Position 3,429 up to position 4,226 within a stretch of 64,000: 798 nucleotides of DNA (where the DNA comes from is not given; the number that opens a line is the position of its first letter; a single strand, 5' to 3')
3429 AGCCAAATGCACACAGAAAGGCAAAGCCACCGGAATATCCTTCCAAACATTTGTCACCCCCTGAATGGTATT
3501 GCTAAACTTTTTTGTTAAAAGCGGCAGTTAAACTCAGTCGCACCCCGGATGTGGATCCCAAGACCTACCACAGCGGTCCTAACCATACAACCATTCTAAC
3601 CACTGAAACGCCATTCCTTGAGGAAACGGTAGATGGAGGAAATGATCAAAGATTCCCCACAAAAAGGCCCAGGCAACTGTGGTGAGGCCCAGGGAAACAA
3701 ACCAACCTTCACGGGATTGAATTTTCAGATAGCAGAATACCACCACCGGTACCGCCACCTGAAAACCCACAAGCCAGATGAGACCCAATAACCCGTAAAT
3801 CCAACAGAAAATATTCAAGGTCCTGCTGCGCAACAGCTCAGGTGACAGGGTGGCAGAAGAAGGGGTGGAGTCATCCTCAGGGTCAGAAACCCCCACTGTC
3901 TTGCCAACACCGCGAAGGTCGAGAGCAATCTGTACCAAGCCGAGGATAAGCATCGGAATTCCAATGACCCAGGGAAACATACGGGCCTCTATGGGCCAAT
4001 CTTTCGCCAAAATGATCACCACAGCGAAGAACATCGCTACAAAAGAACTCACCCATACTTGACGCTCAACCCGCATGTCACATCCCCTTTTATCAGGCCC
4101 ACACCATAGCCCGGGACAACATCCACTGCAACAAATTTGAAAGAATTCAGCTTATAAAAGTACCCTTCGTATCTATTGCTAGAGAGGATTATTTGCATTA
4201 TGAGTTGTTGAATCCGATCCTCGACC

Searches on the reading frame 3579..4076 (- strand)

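Call 9: search_protein_families(library=pfam, proteins=[window:3579-4076:-], max_evalue=0.01)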
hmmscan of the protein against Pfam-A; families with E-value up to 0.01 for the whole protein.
window:3579-4076:- (165 aa): 1 family
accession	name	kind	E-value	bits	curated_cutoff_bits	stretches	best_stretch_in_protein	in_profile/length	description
PF07331.16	TctB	-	2.8e-11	44.2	29.1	1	12-152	6-137/137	Tripartite tricarboxylate transporter TctB family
